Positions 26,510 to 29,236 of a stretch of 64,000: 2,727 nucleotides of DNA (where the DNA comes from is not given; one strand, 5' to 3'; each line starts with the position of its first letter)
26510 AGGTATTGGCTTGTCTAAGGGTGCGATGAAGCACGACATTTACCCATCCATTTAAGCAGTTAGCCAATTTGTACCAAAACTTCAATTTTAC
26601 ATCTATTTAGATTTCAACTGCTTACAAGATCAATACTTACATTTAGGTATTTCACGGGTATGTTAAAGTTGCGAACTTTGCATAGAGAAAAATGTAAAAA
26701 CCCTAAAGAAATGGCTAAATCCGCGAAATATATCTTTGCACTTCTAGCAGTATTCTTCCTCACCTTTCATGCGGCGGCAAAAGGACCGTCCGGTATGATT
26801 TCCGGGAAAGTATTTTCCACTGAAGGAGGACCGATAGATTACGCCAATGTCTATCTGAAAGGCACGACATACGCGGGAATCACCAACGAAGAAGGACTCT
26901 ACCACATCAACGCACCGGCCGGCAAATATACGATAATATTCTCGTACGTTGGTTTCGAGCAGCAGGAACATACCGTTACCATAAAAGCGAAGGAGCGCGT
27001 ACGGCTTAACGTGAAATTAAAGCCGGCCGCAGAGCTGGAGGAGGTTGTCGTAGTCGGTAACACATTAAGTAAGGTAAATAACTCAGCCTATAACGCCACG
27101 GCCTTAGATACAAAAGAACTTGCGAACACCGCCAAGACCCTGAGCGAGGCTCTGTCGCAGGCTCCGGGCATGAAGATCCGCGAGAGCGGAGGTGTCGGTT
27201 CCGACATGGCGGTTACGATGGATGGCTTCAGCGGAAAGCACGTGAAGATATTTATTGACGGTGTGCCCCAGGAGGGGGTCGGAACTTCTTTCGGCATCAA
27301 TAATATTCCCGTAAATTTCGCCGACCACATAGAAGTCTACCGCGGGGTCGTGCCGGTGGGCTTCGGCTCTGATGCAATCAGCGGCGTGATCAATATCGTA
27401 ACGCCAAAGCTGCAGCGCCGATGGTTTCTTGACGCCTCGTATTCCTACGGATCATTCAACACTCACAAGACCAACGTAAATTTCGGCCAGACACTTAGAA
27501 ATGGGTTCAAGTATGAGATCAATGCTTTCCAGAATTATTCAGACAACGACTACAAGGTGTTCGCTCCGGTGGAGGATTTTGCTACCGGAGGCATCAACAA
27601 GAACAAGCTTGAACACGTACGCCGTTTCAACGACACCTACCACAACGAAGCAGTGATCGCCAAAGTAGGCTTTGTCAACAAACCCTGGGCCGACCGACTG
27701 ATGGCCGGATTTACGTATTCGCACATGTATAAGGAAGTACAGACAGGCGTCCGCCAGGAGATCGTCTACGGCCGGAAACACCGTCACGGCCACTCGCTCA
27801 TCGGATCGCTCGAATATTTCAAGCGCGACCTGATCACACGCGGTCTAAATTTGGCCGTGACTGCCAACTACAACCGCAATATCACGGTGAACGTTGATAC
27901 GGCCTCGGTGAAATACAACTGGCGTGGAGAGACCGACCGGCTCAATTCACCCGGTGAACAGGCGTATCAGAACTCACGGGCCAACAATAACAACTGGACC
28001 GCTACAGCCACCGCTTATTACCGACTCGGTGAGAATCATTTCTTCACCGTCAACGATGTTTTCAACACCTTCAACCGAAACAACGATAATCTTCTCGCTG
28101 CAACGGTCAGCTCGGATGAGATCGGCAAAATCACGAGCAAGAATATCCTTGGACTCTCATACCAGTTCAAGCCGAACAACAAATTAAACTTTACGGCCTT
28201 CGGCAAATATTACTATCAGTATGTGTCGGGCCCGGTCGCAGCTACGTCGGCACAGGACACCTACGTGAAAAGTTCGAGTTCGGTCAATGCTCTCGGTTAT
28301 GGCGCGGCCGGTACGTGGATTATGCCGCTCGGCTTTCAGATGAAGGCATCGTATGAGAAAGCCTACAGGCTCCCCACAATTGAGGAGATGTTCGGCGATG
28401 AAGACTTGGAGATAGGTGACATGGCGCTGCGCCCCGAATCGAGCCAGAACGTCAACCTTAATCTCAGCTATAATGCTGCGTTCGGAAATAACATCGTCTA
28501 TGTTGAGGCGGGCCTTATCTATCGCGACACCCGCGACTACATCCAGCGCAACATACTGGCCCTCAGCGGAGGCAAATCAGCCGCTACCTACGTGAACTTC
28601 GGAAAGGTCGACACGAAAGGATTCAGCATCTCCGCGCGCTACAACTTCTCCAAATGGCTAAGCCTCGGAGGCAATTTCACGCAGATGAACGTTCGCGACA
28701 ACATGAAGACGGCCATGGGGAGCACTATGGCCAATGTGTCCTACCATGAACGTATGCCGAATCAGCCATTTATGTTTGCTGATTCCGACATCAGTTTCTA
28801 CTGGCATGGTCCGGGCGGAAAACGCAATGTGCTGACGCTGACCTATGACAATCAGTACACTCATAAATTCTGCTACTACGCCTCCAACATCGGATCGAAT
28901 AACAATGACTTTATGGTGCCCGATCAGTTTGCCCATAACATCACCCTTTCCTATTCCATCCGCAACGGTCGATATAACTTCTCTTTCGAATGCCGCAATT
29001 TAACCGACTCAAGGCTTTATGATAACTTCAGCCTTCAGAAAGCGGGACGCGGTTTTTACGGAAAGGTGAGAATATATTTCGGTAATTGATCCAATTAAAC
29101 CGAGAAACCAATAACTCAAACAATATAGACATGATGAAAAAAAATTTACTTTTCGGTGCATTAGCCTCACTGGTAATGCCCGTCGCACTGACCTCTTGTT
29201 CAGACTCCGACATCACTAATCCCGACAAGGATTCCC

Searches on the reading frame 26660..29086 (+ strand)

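Call 85: search_protein_families(library=pfam, proteins=[window:26660-29086:+], max_evalue=0.00001)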
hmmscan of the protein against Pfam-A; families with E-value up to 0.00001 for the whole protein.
window:26660-29086:+ (809 aa): 5 families
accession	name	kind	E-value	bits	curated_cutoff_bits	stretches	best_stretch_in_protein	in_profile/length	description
PF13715.12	CarbopepD_reg_2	-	3.1e-22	78.8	32.2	1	47-131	1-88/88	CarboxypepD_reg-like domain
PF00593.30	TonB_dep_Rec_b-barrel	-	8.9e-19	69.1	27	1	340-781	21-436/436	TonB dependent receptor-like, beta-barrel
PF07715.20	Plug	-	4.6e-17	62.9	23.9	1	140-243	3-107/107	TonB-dependent Receptor Plug Domain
PF13620.12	CarboxypepD_reg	-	7.7e-15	55.5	32.3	1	47-121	2-82/82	Carboxypeptidase regulatory-like domain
PF14905.12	OMP_b-brl_3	-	1.7e-10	41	27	1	581-789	204-381/408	Outer membrane protein beta-barrel family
